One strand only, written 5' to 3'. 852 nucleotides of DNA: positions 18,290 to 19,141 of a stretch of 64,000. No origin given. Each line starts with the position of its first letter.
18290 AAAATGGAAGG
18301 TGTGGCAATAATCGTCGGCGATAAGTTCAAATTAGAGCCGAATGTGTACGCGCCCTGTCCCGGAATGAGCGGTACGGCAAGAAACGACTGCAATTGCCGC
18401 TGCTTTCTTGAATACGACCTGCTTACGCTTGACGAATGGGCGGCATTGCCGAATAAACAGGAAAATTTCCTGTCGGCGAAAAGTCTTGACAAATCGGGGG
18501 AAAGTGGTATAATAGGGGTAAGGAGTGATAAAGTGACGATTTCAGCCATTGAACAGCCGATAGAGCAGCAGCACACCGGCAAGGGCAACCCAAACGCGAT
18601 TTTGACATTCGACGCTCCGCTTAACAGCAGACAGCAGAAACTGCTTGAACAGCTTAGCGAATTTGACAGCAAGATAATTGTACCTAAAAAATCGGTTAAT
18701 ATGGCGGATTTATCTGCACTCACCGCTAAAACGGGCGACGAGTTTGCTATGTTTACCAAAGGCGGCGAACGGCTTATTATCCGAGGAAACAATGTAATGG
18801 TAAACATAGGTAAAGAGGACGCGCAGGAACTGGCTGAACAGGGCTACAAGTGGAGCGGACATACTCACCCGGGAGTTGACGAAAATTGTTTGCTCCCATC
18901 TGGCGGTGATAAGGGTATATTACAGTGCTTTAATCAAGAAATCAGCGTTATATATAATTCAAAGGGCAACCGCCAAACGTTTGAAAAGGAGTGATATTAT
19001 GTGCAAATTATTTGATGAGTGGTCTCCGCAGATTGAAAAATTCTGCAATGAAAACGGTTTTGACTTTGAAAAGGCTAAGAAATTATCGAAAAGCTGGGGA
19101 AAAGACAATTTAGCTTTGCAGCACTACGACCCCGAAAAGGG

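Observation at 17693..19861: MuF (SPP1 gp7-like) protein with a C-terminal JAMM-motif domain followed by two small orphan ORFs: candidate phage-borne polymorphic toxin/immunity cassette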

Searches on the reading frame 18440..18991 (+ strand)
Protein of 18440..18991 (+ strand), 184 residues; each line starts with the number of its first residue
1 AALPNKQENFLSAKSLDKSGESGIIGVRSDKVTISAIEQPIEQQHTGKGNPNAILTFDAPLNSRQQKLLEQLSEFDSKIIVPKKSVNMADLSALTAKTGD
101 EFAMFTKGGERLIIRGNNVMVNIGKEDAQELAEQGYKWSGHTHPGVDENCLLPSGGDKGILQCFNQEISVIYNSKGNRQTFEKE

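Call 5: search_protein_families(library=pfam, proteins=[window:18440-18991:+], max_evalue=10)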
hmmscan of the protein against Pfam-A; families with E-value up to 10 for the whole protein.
window:18440-18991:+ (184 aa): 0 families
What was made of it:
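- On JAB/MPN+ (JAMM) metalloenzymes: The window protein has no hit at E up to 10 (call 5).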

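Call 6: search_protein_families(library=ncbifam, proteins=[window:18440-18991:+], max_evalue=1)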
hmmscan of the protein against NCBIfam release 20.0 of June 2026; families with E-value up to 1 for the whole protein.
window:18440-18991:+ (184 aa): 0 families

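Call 7: search_solved_structures(query=window:18440-18991:+, max_evalue=10, show_alignments=2)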
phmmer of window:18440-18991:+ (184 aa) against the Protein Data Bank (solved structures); distinct sequences matched with E-value up to 10: 2.
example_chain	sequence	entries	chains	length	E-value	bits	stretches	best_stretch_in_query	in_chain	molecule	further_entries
2c4f_U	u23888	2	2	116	0.39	13.7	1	105-179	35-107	TISSUE FACTOR PRECURSOR | Tissue factor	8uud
5xei_A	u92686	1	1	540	0.95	12.4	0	62-115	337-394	Chromosome partition protein Smc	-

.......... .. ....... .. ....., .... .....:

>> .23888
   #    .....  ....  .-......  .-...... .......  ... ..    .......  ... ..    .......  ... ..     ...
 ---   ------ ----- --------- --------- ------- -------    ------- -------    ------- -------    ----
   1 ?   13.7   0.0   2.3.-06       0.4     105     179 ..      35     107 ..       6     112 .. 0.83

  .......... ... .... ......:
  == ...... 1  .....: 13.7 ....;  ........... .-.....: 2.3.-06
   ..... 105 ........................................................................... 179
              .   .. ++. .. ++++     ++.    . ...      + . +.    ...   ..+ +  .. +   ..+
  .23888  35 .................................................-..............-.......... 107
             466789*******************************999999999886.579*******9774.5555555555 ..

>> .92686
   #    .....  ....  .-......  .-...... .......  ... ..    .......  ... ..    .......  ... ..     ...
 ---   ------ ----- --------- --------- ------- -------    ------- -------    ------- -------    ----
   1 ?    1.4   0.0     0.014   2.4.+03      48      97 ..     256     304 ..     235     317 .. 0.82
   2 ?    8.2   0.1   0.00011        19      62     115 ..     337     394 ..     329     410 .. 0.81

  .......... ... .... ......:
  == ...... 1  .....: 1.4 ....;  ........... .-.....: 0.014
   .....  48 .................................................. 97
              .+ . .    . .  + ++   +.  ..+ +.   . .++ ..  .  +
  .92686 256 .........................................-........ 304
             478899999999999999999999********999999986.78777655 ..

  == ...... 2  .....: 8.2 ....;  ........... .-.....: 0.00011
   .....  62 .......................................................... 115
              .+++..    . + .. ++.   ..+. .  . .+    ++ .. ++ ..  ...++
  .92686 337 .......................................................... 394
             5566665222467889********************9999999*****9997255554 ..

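Call 8: find_homologous_proteins(query=window:18440-18991:+, max_evalue=0.001)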
Query window:18440-18991:+ (184 aa): 757 proteins with E <= 0.001 among 848 candidates; the best 120 are listed.
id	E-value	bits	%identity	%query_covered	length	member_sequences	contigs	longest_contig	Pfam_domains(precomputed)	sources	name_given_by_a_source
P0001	8.7e-79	281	72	96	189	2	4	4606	-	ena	-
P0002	3.9e-77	276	74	92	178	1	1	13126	-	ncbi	-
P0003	8.3e-77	275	73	92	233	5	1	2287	-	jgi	-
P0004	1.1e-74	268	80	83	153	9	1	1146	-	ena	-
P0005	1.4e-73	264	69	99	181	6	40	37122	-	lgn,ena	-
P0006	2.0e-72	261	72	92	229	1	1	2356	-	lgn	-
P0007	8.9e-72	258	71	92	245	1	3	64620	-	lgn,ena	-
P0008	1.2e-71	258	65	97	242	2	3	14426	-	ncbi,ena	-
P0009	2.1e-71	257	74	84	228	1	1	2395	-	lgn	-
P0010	2.1e-71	257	76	83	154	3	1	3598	-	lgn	-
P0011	2.9e-71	257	78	83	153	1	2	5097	-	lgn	-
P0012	3.7e-71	256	71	91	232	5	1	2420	-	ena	-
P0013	4.1e-71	256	76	83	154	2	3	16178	-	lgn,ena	-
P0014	8.0e-71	255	69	92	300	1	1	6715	-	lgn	-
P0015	9.8e-71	255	74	83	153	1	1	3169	-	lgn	-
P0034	2.4e-68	247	69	97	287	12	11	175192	PF06152.17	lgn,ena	-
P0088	1.1e-63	232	70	83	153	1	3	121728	-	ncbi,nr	ncbi:MAG: hypothetical protein NC084_01765 [Bacteroides sp.]|nr:hypothetical protein [Eubacterium sp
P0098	2.8e-63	231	71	83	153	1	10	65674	-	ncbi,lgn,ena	-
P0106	7.2e-63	229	70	83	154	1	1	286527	-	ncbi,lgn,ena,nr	ncbi:MAG: hypothetical protein J1F11_04820 [Oscillospiraceae bacterium]|nr:hypothetical protein [Osc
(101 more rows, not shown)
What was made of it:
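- The CTD is unusually conserved for a polymorphic toxin (62-80% identity across many species, call 8). The CTD is highly conserved, unlike fast-diversifying toxins (call 8).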

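Call 13: find_encoding_contigs(protein=P0098, flank=6000, max_places=4)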
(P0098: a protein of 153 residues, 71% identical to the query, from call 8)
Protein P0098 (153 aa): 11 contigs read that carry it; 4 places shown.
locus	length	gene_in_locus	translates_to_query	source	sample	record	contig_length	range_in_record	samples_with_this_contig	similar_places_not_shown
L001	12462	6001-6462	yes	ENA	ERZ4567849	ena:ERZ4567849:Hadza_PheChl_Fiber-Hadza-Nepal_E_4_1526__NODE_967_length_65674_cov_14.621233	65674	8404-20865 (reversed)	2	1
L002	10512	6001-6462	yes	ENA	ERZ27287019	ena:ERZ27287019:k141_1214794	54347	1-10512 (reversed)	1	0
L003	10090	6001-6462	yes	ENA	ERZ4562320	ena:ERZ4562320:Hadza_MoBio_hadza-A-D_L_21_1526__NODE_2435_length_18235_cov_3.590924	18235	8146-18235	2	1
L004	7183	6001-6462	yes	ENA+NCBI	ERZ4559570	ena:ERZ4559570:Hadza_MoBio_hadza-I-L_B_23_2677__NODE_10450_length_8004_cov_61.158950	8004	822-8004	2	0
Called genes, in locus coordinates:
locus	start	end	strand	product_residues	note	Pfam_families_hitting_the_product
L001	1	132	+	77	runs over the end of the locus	-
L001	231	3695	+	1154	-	PF10145:PhageMin_Tail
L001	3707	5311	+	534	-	PF04860:Phage_portal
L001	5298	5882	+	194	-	-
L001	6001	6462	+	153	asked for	-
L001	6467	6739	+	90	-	-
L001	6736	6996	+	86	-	-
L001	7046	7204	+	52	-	-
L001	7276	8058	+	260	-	PF22768:SPP1_Dit (weak)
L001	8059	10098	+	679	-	PF14594:Sipho_Gp37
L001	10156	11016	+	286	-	-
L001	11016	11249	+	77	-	-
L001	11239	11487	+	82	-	-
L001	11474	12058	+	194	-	PF01510:Amidase_2, PF05036:SPOR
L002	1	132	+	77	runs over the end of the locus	-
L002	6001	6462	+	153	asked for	-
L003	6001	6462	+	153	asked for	-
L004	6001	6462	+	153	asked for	-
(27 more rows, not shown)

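Call 14: find_encoding_contigs(protein=P0034, flank=6000, max_places=4)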
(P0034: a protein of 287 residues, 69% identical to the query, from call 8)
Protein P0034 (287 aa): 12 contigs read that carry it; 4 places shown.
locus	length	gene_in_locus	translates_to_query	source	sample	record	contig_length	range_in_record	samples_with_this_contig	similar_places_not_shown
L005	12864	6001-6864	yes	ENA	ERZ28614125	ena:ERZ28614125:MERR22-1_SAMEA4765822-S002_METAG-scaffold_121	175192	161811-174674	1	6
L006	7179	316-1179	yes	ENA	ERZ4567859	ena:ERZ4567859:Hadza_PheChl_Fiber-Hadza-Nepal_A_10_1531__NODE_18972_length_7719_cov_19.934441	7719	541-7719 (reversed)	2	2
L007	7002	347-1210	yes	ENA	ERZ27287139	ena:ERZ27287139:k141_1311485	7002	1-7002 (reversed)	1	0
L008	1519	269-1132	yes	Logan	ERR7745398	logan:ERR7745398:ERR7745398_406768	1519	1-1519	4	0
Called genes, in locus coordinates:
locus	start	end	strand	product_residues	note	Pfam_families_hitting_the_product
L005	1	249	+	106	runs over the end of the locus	-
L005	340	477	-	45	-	PF01966:HD (weak), PF13487:HD_5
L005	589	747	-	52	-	-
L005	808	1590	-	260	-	-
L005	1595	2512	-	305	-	PF00512:HisKA, PF02518:HATPase_c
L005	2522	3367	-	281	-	-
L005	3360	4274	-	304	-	PF00005:ABC_tran, PF13304:AAA_21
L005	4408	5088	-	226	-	PF00072:Response_reg, PF00486:Trans_reg_C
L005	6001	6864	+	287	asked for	PF06152:Phage_min_cap2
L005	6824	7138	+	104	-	-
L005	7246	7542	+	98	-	-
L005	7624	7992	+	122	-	-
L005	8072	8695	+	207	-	PF00440:TetR_N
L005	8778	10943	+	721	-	PF00005:ABC_tran, PF02463:SMC_N (faint), PF03193:RsgA_GTPase (faint), PF13481:AAA_25 (faint), PF13401:AAA_22 (faint), PF13304:AAA_21 (weak), PF00005:ABC_tran, PF02361:CbiQ (weak)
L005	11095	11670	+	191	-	PF09605:Trep_Strep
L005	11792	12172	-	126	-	-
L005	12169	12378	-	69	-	-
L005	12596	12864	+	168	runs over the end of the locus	PF13560:HTH_31, PF01381:HTH_3, PF12844:HTH_19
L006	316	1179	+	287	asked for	PF06152:Phage_min_cap2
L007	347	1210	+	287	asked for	PF06152:Phage_min_cap2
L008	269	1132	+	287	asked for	PF06152:Phage_min_cap2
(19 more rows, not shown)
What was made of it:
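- L005 holds an orphan copy with a 133-aa carrier remnant still attached (call 14).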

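Call 23: find_related_loci(query=A1, collection=viral_contigs, flank=7000)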
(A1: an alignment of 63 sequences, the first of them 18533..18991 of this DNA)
Query A1 (153 aa) in viral_contigs; peptide patterns used: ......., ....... (x = any residue, [..] = any of these).
168 stretches matched a pattern; 42 encode a relative of the query (tblastn E <= 1e-3); 41 distinct loci.
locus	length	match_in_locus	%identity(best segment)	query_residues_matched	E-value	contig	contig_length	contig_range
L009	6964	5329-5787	76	1-153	2e-76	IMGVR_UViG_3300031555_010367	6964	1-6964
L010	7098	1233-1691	73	1-153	1e-75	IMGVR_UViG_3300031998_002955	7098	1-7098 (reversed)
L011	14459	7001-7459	71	1-153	1e-73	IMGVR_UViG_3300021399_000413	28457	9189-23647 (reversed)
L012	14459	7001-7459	71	1-153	4e-73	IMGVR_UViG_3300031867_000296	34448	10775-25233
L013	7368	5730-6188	71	1-153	5e-73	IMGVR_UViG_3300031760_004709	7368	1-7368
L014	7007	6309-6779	66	1-153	5e-67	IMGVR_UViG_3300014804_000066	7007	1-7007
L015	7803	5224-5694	66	1-153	5e-67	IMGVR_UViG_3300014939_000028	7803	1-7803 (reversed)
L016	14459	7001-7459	64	1-153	4e-65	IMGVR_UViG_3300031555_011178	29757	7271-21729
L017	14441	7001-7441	65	6-152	9e-65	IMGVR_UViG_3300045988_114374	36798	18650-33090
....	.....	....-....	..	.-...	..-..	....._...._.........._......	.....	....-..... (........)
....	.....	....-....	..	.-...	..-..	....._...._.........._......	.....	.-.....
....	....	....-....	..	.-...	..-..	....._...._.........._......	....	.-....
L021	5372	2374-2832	63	1-153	7e-65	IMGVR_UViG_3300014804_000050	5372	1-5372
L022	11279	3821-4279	65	1-153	1e-63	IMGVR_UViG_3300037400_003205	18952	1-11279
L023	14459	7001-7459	65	1-153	3e-63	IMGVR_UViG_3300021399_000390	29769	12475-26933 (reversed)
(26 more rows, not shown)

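Call 27: predict_structure(alignment_id=A1)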
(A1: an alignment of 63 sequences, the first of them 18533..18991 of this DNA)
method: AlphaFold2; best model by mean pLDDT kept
length: 153 residues; sequences in the alignment: 63
mean_pLDDT: 86.3   pTM: 0.78
mean pLDDT of the five models: 86.3, 86.2, 84.9, 84.8, 81.2
residues with pLDDT >= 90: 120; 70-90: 8; 50-70: 5; < 50: 20
segments of 3 or more residues with pLDDT < 50: 1-18
pLDDT, mean of each block of 10 residues (from residue 1): 39 43 68 95 95 96 95 98 95 96 97 92 95 96 95 88
secondary structure, 60 per line:
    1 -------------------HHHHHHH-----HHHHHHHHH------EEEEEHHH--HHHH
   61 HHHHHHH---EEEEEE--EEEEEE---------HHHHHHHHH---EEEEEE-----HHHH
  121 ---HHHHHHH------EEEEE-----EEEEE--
elements in order: H20-26 H32-40 E47-51 H57-67 E71-76 E79-84 H94-102 E106-111 H117-120 H124-130 E137-141 E147-151
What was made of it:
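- On JAB/MPN+ (JAMM) metalloenzymes: The order of secondary-structure elements in the AF2 model and the placement of the motif fit the fold (call 27).
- In the AF2 model (pLDDT 86) E lies at the start of a strand, HxH at a strand end and SxxD at a helix start, as in JAB domains (call 27).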

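Call 30: fold_search(model_id=the predicted structure, library=pdb)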
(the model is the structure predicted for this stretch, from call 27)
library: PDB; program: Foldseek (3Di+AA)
matches with E <= 10: 328; with E <= 0.001: 0
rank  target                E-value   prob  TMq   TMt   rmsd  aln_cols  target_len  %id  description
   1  5cw6                  8.8e-02  0.23  0.24  0.25   7.5       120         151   14  Structure of metal dependent enzyme DrBRCC36 (released 2015-09-16)
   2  1zab_C                1.6e-01  0.38  0.36  0.40   8.2       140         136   12  Crystal Structure of Mouse Cytidine Deaminase Complexed with 3-Deazauridine (released 2006-04-11)
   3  4d10_F                1.6e-01  0.18  0.23  0.15  10.0       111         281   14  Crystal structure of the COP9 signalosome (released 2014-07-23)
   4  4qft                  1.7e-01  0.20  0.25  0.23   7.8       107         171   13  Structure of COP9 signalosome complex subunit 6 (released 2014-09-03)
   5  8eoi_H                2.3e-01  0.54  0.39  0.33   4.8       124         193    6  Structure of a human EMC:human Cav1.2 channel complex in GDN detergent (released 2023-05-24)
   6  4nbp                  2.8e-01  0.60  0.34  0.39   6.7       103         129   13  Crystal structure of the JCV large T-antigen origin binding domain (released 2014-03-05)
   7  9e77_F                3.0e-01  0.11  0.21  0.14  10.3       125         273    9  Cryo-EM structure of CSN-N8 in complex with CSN5i-3 (released 2025-12-03)
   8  6y4l_B                3.4e-01  0.47  0.40  0.35   4.4       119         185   12  Crystal structure of human ER membrane protein complex subunits EMC2 and EMC9 (released 2020-05-27)
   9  8s9s_8                3.4e-01  0.30  0.34  0.29   4.6       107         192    7  Structure of the human ER membrane protein complex (EMC) in GDN (released 2023-05-17)
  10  9efm_F                3.4e-01  0.14  0.24  0.16   7.6       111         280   13  Cryo-EM structure of COP9 signalosome precatalytic state with neddylated cullin-1 (released 2025-12-03)
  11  9e5z_F                4.4e-01  0.16  0.27  0.18   6.5       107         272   15  Cryo-EM structure of COP9 signalosome (released 2025-12-03)
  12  2fr5_B                5.0e-01  0.41  0.35  0.39   5.0        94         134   14  Crystal Structure of Mouse Cytidine Deaminase Complexed with Tetrahydrouridine (released 2006-07-11)
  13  4wsn_F                5.0e-01  0.12  0.24  0.16   7.8       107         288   12  Crystal structure of the COP9 signalosome, a P1 crystal form (released 2015-12-23)
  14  9zz6_H                5.4e-01  0.33  0.40  0.33   4.5       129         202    7  The ER membrane protein complex acts as a chaperone to promote voltage-gated calcium channel assembly (released 2026-02-18)
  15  4lmd_A                5.7e-01  0.35  0.31  0.37   8.1       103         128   14  Crystal structure of the JCV large t-antigen origin binding domain (released 2014-04-02)
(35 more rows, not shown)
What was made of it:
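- On JAB/MPN+ (JAMM) metalloenzymes: MPN and cytidine-deaminase chains head the Foldseek list, but with E at or above 0.09 and TM 0.24-0.40 (call 30).
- the top Foldseek PDB hits are BRCC36, CSN6, Rpn8/11 and cytidine deaminase (call 30); MPN deubiquitinase-type structures head the weak Foldseek list (call 30).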

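Call 32: search_solved_structures(query=A1, max_evalue=10, show_alignments=3)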
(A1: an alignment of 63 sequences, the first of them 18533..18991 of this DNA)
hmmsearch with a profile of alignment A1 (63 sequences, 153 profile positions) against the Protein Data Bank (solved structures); distinct sequences matched with E-value up to 10: 7.
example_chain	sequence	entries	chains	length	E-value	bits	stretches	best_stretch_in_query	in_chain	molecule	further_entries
5ow6_A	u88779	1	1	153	0.06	16.4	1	20-62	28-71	VP1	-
5ow6_B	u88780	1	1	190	0.12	15.4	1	20-62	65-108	Capsid protein, VP2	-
5ow6_C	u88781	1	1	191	0.12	15.4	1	20-62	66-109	Capsid protein, VP3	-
1f15_A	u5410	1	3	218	0.17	14.9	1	20-62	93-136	COAT PROTEIN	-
1j7x_A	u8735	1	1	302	0.73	12.8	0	23-98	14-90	INTERPHOTORECEPTOR RETINOID-BINDING PROTEIN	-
6qkb_A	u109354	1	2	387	1.1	12.3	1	37-95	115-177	D-3-hydroxyaspartate aldolase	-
8i2f_B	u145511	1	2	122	1.6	11.7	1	89-119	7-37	Probable peptidoglycan endopeptidase LytE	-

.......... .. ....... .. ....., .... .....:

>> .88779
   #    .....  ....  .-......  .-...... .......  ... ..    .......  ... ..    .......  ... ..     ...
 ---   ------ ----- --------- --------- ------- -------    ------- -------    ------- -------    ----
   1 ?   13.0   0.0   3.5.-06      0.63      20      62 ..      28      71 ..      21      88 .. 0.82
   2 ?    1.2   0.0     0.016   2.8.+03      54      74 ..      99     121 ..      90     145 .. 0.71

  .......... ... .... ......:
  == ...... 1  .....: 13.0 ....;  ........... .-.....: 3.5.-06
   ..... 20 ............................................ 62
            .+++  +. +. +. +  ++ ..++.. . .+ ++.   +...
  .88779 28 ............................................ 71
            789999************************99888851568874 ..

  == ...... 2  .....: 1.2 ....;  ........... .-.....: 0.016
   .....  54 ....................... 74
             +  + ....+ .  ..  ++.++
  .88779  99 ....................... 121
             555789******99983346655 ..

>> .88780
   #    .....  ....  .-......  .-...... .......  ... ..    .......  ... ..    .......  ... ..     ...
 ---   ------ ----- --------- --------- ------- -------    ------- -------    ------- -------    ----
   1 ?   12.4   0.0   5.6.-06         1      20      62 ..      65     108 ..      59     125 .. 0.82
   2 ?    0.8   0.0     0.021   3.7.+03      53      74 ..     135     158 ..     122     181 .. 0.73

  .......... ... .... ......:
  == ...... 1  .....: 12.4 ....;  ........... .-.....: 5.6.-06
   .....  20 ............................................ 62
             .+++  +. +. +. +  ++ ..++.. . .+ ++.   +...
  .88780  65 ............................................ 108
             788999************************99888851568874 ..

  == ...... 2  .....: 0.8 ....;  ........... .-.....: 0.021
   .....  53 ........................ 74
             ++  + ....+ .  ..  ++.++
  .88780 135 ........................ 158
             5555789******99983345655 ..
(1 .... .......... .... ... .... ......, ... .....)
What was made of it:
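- Tried and rejected: None found, with either the single sequence or the profile (calls 7, 32).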

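Call 34: fold_search(model_id=the predicted structure, library=viral)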
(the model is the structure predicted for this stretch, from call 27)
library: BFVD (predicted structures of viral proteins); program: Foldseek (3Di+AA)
matches with E <= 10: 481; with E <= 0.001: 2
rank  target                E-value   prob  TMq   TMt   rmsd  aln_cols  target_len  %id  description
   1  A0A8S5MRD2            3.0e-15  1.00  0.79  0.25   7.6       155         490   37  Minor capsid protein [Siphoviridae sp. ctqED62]
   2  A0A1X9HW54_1          8.0e-04  1.00  0.46  0.07  11.3       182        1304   15  (no name in the UniProt tables at hand)
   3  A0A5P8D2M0            4.0e-03  0.97  0.31  0.19   5.3        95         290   15  (no name in the UniProt tables at hand)
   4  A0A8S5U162            1.4e-02  0.96  0.37  0.38   3.9        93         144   22  Uncharacterized protein [Myoviridae sp. ctumZ20]
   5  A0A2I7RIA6            1.4e-02  0.41  0.29  0.29  14.8       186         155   16  (no name in the UniProt tables at hand)
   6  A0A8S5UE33            1.8e-02  0.99  0.45  0.26   8.5       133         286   16  Uncharacterized protein [Siphoviridae sp. ctGQT3]
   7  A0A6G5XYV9            1.9e-02  0.77  0.33  0.13   9.2       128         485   15  (no name in the UniProt tables at hand)
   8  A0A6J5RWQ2            2.4e-02  0.95  0.42  0.42   4.8       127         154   16  RadC DNA repair proteins [uncultured Caudovirales phage]
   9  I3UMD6                2.4e-02  0.91  0.39  0.50   4.6       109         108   20  Tail component protein [Colwellia phage 9A]
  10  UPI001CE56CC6         2.4e-02  0.89  0.39  0.43  13.7       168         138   11  (no name look-up for this kind of identifier)
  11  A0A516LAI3            3.6e-02  0.63  0.32  0.18   7.6       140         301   13  (no name in the UniProt tables at hand)
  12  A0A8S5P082            4.1e-02  0.97  0.45  0.14   4.1       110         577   15  Minor capsid protein [Siphoviridae sp. ctwhn18]
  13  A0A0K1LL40            4.9e-02  0.44  0.25  0.19  12.1       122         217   11  Uncharacterized protein [Rhodobacter phage RcSpartan]
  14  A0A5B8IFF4            6.0e-02  0.75  0.37  0.21   6.8       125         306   14  Uncharacterized protein [Mimiviridae sp. ChoanoV1]
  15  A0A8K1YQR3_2          7.7e-02  0.47  0.28  0.04   8.7        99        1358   13  Uncharacterized protein [Xiangshan martelli-like virus 4]
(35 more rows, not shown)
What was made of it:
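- On JAB/MPN+ (JAMM) metalloenzymes: RadC appears in BFVD at E 0.024 (call 34).
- Closest known: RadC-like JAB domains of prophages and conjugative elements. Same: A RadC protein appears among the BFVD structural hits (call 34).
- RadC appears in BFVD at E 0.024 (call 34); The best BFVD hit is annotated 'minor capsid protein' (call 34).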
